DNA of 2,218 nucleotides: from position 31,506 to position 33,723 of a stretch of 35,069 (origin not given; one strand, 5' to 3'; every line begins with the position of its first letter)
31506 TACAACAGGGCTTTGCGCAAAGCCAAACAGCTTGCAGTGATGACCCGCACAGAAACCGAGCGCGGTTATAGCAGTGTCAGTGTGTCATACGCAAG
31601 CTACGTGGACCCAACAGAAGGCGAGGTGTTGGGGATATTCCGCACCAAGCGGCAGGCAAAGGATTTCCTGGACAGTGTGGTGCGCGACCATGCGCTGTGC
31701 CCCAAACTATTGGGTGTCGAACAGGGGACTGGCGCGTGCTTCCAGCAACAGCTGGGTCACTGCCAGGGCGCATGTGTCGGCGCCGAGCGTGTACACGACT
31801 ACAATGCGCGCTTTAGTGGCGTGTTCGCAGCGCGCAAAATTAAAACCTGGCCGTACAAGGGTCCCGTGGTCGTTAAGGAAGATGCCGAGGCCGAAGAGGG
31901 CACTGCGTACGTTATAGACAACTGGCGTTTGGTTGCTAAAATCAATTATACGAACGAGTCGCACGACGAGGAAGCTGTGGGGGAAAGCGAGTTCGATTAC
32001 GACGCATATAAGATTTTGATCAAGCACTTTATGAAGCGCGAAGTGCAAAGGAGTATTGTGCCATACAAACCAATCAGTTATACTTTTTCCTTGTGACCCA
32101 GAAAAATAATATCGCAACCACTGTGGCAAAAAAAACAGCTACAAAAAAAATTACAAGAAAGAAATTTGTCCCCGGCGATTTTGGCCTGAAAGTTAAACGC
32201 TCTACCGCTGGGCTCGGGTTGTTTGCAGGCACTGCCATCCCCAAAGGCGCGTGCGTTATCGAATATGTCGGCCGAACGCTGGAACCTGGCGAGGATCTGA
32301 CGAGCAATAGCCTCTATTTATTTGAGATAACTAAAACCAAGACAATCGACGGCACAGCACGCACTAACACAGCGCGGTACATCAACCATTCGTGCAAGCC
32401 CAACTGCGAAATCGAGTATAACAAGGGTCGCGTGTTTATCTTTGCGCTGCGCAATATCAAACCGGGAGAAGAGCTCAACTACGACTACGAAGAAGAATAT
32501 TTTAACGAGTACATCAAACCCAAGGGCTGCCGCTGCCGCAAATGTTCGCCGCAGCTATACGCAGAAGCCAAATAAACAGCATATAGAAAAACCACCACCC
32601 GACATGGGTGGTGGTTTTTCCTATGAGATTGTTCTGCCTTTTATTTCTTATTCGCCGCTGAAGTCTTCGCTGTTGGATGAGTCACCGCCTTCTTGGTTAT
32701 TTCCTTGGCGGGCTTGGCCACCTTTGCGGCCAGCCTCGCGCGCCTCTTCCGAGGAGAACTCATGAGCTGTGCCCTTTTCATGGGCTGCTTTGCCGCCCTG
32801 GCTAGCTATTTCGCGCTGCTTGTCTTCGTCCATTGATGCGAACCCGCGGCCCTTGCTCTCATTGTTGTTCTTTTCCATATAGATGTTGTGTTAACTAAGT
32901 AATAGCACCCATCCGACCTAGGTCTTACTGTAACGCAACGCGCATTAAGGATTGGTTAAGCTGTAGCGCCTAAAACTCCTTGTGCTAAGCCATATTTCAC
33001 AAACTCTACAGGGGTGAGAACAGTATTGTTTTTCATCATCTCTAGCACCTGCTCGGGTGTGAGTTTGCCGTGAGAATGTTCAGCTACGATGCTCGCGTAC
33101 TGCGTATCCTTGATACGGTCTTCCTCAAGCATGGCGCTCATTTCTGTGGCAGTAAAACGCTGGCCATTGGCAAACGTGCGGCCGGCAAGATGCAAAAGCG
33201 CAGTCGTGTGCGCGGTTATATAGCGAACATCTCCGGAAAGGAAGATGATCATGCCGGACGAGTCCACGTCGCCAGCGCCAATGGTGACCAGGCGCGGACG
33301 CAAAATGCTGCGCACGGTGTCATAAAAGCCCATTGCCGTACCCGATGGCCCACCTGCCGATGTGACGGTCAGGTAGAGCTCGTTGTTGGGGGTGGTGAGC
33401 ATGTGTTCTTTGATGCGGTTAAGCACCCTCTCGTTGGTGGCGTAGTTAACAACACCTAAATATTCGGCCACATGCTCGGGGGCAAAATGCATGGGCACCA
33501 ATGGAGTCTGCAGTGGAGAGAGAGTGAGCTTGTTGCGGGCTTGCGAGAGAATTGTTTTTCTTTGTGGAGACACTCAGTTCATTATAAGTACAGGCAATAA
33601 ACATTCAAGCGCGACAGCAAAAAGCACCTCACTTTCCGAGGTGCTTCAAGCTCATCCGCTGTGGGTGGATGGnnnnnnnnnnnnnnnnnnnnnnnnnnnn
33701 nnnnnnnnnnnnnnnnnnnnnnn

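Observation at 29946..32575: Autoregulated lexA followed by an exonuclease-Cho fusion translationally coupled to a SET methyltransferase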

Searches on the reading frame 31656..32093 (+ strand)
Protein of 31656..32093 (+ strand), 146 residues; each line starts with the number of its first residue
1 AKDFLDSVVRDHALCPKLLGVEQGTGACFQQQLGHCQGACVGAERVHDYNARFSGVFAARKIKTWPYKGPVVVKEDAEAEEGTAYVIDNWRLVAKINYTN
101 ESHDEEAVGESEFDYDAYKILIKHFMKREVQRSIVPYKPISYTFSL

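Call 21: find_related_loci(query=A2, collection=genome_contigs, flank=5000)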
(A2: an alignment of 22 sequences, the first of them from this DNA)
Query A2 (146 aa) in genome_contigs; peptide patterns used: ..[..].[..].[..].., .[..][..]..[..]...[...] (x = any residue, [..] = any of these).
211 stretches matched a pattern; 190 encode a relative of the query (tblastn E <= 1e-3); the best 80 are kept; 80 distinct loci.
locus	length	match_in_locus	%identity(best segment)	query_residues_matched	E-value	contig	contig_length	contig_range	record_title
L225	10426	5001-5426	53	2-145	3e-51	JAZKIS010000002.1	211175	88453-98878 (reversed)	MAG: Patescibacteria group bacterium isolate ADI_DC_SW_02_SPN_11032020-bin059 DCSW02SPN_B059_0_000000000002, whole genom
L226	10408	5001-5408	53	1-137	6e-51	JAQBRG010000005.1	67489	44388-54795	MAG: Parcubacteria group bacterium isolate RYN_393 scaffold_3809119, whole genome shotgun sequence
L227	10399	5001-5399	50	5-138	2e-47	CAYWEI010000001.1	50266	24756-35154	MAG TPA_asm: uncultured Candidatus Saccharibacteria bacterium isolate SRP285395_co1_9 genome assembly, contig: NODE_842_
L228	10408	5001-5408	47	2-138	1e-45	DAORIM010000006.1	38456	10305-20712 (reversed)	MAG TPA_asm: Candidatus Paceibacterota bacterium isolate AMR_MDS_5577 NODE_161_length_38456_cov_6.589776, whole genome s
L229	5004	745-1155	50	1-137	9e-46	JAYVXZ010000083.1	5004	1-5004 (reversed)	MAG: Candidatus Adlerbacteria bacterium isolate GL85_DN_metabinner_53 GL85_DN_metabinner_53_82, whole genome shotgun seq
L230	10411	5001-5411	47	2-139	1e-45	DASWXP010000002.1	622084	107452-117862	MAG TPA_asm: Candidatus Paceibacterota bacterium isolate SMAG_U3688 k141_7539, whole genome shotgun sequence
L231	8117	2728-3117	51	5-135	1e-45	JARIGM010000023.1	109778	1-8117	MAG: Candidatus Kaiserbacteria bacterium isolate CullarsAll.DT.26 k141_1030002, whole genome shotgun sequence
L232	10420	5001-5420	39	1-143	2e-36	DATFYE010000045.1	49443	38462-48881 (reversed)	MAG TPA_asm: Syntrophorhabdales bacterium isolate SMAG_U9535 k141_336617, whole genome shotgun sequence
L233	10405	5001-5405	41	1-134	3e-36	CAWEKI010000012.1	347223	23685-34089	MAG: uncultured Bacteroidetes bacterium isolate MFD05942.bin.1.2 genome assembly, contig: contig_74078, whole genome sho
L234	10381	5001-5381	45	1-128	3e-36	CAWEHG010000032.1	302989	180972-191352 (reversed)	MAG: Ignavibacteriota bacterium isolate MFD02979.bin.3.125 genome assembly, contig: contig_22111, whole genome shotgun s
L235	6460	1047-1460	45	1-137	1e-35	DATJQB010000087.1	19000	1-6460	MAG TPA_asm: Bacteroidota bacterium isolate SMAG_U14929 k141_3653055, whole genome shotgun sequence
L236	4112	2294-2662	48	1-122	7e-36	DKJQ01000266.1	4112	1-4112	MAG TPA_asm: Ignavibacteria bacterium UBA6688 UBA6688_contig_1269, whole genome shotgun sequence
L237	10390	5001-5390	45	1-129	2e-35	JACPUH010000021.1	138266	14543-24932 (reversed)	MAG: Ignavibacteriales bacterium isolate NC_groundwater_753_Ag_S-0.1um_55_13 JBCH_GD18_4_SO1_S176_scaffold_80227, whole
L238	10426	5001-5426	38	1-143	5e-35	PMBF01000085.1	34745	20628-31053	MAG: Ignavibacteriae bacterium isolate fen_1294 73.20120700_E3M.80_contig_116165, whole genome shotgun sequence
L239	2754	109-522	43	1-137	9e-35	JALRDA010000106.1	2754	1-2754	MAG: Candidatus Saccharimonadia bacterium isolate JJ.18 JJ_801440, whole genome shotgun sequence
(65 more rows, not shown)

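Call 28: find_related_loci(query=A2, collection=metagenome_contigs, flank=5000)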
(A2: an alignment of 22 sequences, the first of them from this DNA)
Query A2 (146 aa) in metagenome_contigs; peptide patterns used: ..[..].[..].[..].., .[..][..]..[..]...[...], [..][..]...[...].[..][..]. (x = any residue, [..] = any of these).
456 stretches matched a pattern; 346 encode a relative of the query (tblastn E <= 1e-3); the best 80 are kept; 80 distinct loci.
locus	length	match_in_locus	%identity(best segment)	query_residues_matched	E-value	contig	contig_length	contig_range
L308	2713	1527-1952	57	1-142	2e-53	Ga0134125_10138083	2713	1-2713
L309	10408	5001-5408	48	2-138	3e-49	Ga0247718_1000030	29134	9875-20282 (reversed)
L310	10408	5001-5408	53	1-137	6e-49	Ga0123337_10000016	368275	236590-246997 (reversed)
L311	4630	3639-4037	51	5-138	1e-48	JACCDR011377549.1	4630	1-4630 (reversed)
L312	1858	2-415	54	2-139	3e-49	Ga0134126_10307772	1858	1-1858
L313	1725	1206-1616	51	1-137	2e-49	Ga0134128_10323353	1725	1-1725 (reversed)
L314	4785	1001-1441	51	1-141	3e-48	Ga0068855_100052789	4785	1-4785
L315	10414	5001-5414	50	2-140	6e-47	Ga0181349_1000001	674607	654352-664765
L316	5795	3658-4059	49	1-135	3e-41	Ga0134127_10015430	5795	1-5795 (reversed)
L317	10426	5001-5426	44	1-142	7e-41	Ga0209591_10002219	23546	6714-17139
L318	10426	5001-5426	44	1-142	7e-41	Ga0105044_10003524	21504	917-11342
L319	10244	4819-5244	44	1-142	6e-39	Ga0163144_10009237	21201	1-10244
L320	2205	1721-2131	45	1-138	3e-39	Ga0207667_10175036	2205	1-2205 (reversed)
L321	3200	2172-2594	44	1-142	8e-39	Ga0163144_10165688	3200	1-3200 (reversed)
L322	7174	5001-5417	40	1-142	3e-38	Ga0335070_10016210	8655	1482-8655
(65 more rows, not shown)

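Call 56: search_protein_families(library=pfam, proteins=[L312:464-892:+], max_evalue=0.01)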
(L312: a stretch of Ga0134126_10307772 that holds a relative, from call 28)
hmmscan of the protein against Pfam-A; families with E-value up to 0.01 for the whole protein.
L312:464-892:+ (143 aa): 1 family
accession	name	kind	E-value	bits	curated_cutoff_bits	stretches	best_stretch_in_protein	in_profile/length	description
PF00856.33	SET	-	4.3e-07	30.7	22.4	1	23-129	1-104/105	SET domain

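Call 78: search_protein_families(library=ncbifam, proteins=[L226:3219-3905:-], max_evalue=0.001)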
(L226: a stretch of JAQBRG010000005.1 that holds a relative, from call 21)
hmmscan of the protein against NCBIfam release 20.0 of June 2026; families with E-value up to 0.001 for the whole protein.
L226:3219-3905:- (229 aa): 2 families
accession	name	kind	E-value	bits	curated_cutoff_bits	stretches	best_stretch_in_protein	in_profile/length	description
TIGR00498.1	lexA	equivalog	1.3e-38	132.7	110.95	1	6-211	3-199/203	transcriptional repressor LexA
NF007621.2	PRK10276.1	subfamily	1e-14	54.5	110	1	126-211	30-114/115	translesion error-prone DNA polymerase V autoproteolytic subunit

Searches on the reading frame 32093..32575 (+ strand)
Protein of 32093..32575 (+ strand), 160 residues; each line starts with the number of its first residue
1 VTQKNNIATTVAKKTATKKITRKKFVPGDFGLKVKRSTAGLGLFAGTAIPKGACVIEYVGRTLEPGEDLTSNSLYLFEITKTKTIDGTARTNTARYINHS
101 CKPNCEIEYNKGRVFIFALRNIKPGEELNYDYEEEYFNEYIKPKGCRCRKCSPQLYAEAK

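Call 3: search_protein_families(library=pfam, proteins=[window:32093-32575:+], max_evalue=0.01)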
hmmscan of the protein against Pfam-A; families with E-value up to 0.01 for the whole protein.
window:32093-32575:+ (160 aa): 2 families
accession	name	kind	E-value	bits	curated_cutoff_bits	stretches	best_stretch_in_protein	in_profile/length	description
PF00856.33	SET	-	3.8e-23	82.4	22.4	1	40-132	1-104/105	SET domain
PF21549.2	PRDM2_PR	-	0.00014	22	27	1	35-140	7-120/123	PR domain zinc finger protein 2, PR domain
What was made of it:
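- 32093..32575 (+): SET-domain lysine methyltransferase ('SET1'), 160 aa from GTG 32093 or 150 aa from GTG 32123. It has a Lys-rich N-terminal tail, the NHSC and ELNYDY motifs, and a post-SET CRCRKC. Call 3 (SET, 82.4 bits).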

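Call 6: find_related_loci(query=window:32093-32575:+, collection=genome_contigs, flank=6000)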
Query window:32093-32575:+ (160 aa) in genome_contigs; peptide patterns used: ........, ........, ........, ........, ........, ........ (x = any residue, [..] = any of these).
474 stretches matched a pattern; 399 encode a relative of the query (tblastn E <= 1e-3); the best 80 are kept; 80 distinct loci.
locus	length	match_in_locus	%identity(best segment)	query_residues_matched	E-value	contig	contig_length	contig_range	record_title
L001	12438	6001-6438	69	3-154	8e-65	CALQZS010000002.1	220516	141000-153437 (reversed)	MAG: Candidatus Nomurabacteria bacterium isolate MH-09jul19-147 genome assembly, contig: MH-09jul19-C52, whole genome sh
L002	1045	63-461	73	25-157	2e-65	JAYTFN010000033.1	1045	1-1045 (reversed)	MAG: Candidatus Adlerbacteria bacterium isolate GFS_2183 GFS_2183_32, whole genome shotgun sequence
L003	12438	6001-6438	63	5-151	6e-61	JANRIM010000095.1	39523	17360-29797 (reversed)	MAG: Hyphomonadaceae bacterium isolate bins.513 k141_1058746, whole genome shotgun sequence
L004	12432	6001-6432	67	16-159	8e-60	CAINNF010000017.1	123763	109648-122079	Candidatus Adlerbacteria bacterium isolate C24_bin-0997 genome assembly, contig: bin-0997:17/25, whole genome shotgun se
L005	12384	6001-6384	70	25-152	4e-59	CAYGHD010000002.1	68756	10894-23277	MAG TPA_asm: uncultured Candidatus Saccharibacteria bacterium isolate ERP113451_co1_4 genome assembly, contig: NODE_251_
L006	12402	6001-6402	67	20-153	8e-58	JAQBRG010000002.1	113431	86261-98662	MAG: Parcubacteria group bacterium isolate RYN_393 scaffold_2404992, whole genome shotgun sequence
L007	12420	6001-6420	66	19-157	1e-56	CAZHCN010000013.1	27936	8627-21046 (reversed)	MAG TPA_asm: uncultured Methyloceanibacter sp. isolate SRP214966_co7_44 genome assembly, contig: NODE_1031_length_27936_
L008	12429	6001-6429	63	15-157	1e-56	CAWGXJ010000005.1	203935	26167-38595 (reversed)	MAG: uncultured Alphaproteobacteria bacterium isolate MFD02416.bin.2.130 genome assembly, contig: contig_12590, whole ge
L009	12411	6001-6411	63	15-151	1e-55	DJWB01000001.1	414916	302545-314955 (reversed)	MAG TPA_asm: Patescibacteria group bacterium UBA6241 UBA6241_contig_4350, whole genome shotgun sequence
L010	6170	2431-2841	64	15-151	1e-55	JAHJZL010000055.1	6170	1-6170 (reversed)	MAG: Patescibacteria group bacterium isolate Undefined_mixed_planktonic.mb.113 Undefined_mixed_p.mb.113_k141_789559, who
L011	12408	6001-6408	65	18-154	2e-55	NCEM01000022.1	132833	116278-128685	MAG: Alphaproteobacteria bacterium 32-64-14 04302015_32_scaffold_273, whole genome shotgun sequence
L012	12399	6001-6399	66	21-154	2e-55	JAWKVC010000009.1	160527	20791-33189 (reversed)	MAG: Hyphomonadaceae bacterium isolate ABC2.74 ABC2.74.fa-9, whole genome shotgun sequence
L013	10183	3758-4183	64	8-151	2e-55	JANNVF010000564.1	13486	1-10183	MAG: Hyphomonadaceae bacterium isolate VAR_34_metabat_67 VAR_34_k141_2920630, whole genome shotgun sequence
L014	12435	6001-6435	57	7-154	2e-55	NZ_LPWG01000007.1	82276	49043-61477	Methyloceanibacter methanicus strain R-67174 contig_2, whole genome shotgun sequence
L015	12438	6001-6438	61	8-154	2e-55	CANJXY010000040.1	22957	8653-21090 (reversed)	MAG: Hyphomonadaceae bacterium isolate RH-23may17-841 genome assembly, contig: RH-23may17-C16178, whole genome shotgun s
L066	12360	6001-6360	66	31-150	2e-48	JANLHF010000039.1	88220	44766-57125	MAG: Patescibacteria group bacterium isolate P6-10 k99_434469, whole genome shotgun sequence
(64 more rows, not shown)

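Call 7: find_homologous_proteins(query=window:32093-32575:+)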
Query window:32093-32575:+ (160 aa): 3806 proteins with E <= 0.001 among 3828 candidates; the best 120 are listed.
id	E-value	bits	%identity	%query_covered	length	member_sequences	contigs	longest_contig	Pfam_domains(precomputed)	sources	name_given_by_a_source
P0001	3.7e-96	337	99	94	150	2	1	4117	PF00856.34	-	-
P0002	1.4e-68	248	53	75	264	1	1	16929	PF00856.34,PF21549.3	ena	-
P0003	5.1e-63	230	71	89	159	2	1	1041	PF00856.34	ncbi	-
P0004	1.5e-62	228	72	86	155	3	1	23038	PF00856.34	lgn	-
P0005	1.5e-61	225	77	83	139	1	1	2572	PF00856.34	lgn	-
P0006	4.5e-61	223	67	92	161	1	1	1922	PF00856.34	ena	-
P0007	5.2e-61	223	68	89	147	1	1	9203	PF00856.34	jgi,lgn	-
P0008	1.4e-60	222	73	80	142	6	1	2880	PF00856.34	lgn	-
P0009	4.2e-60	220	70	86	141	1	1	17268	PF00856.34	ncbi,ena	-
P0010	7.7e-60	219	66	93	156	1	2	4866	PF00856.34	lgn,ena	-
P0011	7.7e-60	219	71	87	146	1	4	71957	PF00856.34,PF21549.3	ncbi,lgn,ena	-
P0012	9.7e-60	219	71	86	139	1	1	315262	PF00856.34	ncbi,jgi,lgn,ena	jgi:SET domain-containing protein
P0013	1.0e-59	219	73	83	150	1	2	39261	PF00856.34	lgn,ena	-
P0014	1.8e-59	218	72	85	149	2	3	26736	PF00856.34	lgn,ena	-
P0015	2.9e-59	218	71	85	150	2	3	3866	PF00856.34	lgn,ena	-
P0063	1.5e-55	205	66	84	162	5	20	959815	PF00856.34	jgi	jgi:SET domain-containing protein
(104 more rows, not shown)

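Call 25: find_encoding_contigs(protein=P0001, flank=5000, max_places=4)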
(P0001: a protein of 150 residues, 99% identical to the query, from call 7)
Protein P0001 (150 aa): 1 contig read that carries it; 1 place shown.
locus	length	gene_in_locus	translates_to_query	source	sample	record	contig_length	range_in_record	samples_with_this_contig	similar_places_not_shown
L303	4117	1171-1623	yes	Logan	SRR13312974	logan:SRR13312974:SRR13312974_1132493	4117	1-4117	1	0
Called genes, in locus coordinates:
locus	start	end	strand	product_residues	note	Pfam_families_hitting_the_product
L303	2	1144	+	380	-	?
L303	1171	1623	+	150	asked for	PF00856:SET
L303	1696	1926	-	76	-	PF10685:KGG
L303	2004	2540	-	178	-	PF00574:CLP_protease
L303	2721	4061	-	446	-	-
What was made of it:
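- Checked: GTG 32123 was chosen by the gene caller for the 99%-identical protein P0001 (call 25).
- The P0001 gene call starts at the second GTG (call 25).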

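Call 41: search_solved_structures(query=window:32093-32575:+, max_evalue=0.001, show_alignments=2)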
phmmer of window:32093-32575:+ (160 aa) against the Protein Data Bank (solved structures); distinct sequences matched with E-value up to 0.001: 138 (the best 60 are shown).
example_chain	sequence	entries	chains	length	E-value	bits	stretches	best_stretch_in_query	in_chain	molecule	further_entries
4z4p_A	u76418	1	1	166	3.2e-16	63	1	38-148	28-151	Histone-lysine N-methyltransferase 2D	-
5f59_A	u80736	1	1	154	5.2e-16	62.3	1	37-148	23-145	Histone-lysine N-methyltransferase 2C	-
5f6k_C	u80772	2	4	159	5.3e-16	62.3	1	37-149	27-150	Histone-lysine N-methyltransferase 2C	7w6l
2w5y_A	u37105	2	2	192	7e-16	61.9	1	38-152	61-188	HISTONE-LYSINE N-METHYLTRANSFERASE HRX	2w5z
6kiu_K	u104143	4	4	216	8.9e-16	61.6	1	38-152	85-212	Histone-lysine N-methyltransferase 2A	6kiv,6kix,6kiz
7u5v_A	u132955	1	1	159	9.3e-16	61.5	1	38-152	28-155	Histone-lysine N-methyltransferase 2A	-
6kiw_K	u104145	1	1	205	9.7e-16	61.5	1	37-148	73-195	Histone-lysine N-methyltransferase 2C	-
7ud5_K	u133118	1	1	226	1e-15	61.4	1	38-152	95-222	cDNA FLJ56846, highly similar to Zinc finger protein HRX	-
5f5e_A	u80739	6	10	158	1.3e-15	61.1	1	38-152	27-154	Histone-lysine N-methyltransferase 2A | Histone-lysine N-methyltransferase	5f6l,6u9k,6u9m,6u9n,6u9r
7w67_C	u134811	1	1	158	1.4e-15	60.9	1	38-152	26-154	Histone-lysine N-methyltransferase 2A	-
7w6a_C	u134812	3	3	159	1.5e-15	60.9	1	38-152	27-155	Histone-lysine N-methyltransferase 2A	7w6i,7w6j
6pwv_C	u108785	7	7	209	2.7e-15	60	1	38-152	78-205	Histone-lysine N-methyltransferase 2A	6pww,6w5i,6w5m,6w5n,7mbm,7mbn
9yle_K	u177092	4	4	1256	5e-15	59.1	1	38-147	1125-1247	[histone H3]-lysine(4) N-methyltransferase,Histone-lysine N-methyltransferase 2D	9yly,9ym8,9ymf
9yl3_K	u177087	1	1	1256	5.1e-15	59.1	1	38-147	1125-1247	[histone H3]-lysine(4) N-methyltransferase,Histone-lysine N-methyltransferase 2D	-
7bre_B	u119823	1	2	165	2.6e-14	56.8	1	37-151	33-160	Histone-lysine N-methyltransferase 2B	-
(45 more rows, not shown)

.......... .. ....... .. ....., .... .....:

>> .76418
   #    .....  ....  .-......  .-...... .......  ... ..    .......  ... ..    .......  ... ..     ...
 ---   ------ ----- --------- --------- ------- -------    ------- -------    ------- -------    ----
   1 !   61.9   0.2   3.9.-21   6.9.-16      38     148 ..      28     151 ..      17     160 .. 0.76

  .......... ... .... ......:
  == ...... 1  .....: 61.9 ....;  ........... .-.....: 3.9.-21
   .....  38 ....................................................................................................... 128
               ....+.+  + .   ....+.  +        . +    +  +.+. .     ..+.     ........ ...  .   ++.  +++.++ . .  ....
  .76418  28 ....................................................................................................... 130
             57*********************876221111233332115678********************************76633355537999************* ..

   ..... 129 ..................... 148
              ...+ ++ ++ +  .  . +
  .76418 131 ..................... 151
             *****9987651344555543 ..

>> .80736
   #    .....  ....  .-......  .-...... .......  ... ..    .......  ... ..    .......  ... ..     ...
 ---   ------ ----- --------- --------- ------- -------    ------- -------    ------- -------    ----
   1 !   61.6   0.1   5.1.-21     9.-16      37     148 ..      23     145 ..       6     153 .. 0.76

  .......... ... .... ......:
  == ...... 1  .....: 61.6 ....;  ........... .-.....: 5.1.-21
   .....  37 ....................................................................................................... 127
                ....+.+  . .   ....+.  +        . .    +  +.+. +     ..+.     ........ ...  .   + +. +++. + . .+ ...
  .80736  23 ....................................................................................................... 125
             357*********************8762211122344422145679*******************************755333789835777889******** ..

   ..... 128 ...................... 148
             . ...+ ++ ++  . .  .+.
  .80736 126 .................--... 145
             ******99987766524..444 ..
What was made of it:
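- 32093..32575 (+): Call 41: the closest solved sequences are KMT2/MLL SET domains, E=3e-16.
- On SET-domain lysine methyltransferase: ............, EELNYDY and CRCRKC aligned to KMT2 SET domains (call 41).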

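Call 56: search_protein_families(library=pfam, proteins=[L066:8830-9240:-], max_evalue=0.01)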
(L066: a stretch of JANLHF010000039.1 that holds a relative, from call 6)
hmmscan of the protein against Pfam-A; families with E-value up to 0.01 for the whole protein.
L066:8830-9240:- (137 aa): 1 family
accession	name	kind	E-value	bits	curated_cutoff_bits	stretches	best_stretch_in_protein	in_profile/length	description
PF00856.33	SET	-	2.2e-09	38.1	22.4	1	25-127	1-104/105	SET domain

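Call 62: find_encoding_contigs(protein=P0063, flank=5000, max_places=2)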
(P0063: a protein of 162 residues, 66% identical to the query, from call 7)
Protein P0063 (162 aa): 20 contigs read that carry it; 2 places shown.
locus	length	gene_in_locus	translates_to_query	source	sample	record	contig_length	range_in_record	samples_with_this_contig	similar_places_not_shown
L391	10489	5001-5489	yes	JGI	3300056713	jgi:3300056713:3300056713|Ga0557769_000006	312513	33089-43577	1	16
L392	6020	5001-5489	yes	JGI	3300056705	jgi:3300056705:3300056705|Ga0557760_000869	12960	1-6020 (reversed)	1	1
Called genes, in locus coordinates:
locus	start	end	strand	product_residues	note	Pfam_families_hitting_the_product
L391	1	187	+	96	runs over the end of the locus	-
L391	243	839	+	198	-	PF04203:Sortase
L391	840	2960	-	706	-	PF05231:MASE1, PF00512:HisKA, PF02518:HATPase_c, PF00072:Response_reg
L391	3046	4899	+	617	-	PF13522:GATase_6, PF13537:GATase_7, PF01380:SIS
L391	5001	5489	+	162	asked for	PF00856:SET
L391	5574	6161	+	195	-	-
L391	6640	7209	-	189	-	PF07352:Phage_Mu_Gam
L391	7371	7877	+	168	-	PF05974:DUF892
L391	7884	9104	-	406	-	PF05345:He_PIG (faint), PF17963:Big_9 (faint), PF19077:Big_13 (faint), PF21868:GbpA_D3 (faint), PF17892:Cadherin_5 (faint), PF01471:PG_binding_1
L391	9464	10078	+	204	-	-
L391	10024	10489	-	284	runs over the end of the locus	PF01040:UbiA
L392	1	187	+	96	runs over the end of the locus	-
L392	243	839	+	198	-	PF04203:Sortase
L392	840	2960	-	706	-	PF05231:MASE1, PF00512:HisKA, PF02518:HATPase_c, PF00072:Response_reg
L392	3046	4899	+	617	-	PF13522:GATase_6, PF13537:GATase_7, PF01380:SIS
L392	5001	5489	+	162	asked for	PF00856:SET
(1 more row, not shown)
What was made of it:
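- In L391, SET1 protein P0063 lies in the order kinase, GlmS, SET1, Gam (call 62).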

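Call 78: search_protein_families(library=ncbifam, proteins=[window:32093-32575:+], max_evalue=0.001)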
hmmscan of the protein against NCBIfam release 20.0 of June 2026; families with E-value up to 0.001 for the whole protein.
window:32093-32575:+ (160 aa): 1 family
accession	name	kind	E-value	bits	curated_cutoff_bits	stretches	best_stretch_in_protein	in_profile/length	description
NF043024.1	T4SS_AnkI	equivalog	3.5e-09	35.9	550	1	36-134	31-141/439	Dot/Icm T4SS effector AnkI/LegAS4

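Call 87: search_protein_families(library=padloc, proteins=[window:32093-32575:+], max_evalue=0.001)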
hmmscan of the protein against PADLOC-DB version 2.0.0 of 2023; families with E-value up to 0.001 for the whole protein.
window:32093-32575:+ (160 aa): 0 families

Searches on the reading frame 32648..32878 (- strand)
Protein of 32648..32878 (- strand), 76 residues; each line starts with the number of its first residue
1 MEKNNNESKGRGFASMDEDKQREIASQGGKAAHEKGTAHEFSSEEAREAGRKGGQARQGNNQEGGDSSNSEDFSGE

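Call 3: search_protein_families(library=pfam, proteins=[window:32648-32878:-], max_evalue=0.01)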
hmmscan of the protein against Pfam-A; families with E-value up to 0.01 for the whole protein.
window:32648-32878:- (76 aa): 1 family
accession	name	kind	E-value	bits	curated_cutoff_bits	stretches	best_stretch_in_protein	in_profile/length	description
PF10685.14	KGG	-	2.3e-16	60.1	20.4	2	12-33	1-22/22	Stress-induced bacterial acidophilic repeat motif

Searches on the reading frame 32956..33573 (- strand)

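Call 3: search_protein_families(library=pfam, proteins=[window:32956-33573:-], max_evalue=0.01)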
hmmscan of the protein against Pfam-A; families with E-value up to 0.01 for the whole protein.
window:32956-33573:- (205 aa): 1 family
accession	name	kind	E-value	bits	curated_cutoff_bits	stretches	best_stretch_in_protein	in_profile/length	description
PF00574.28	CLP_protease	-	1.8e-14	54.5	20.2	1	54-201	33-179/182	Clp protease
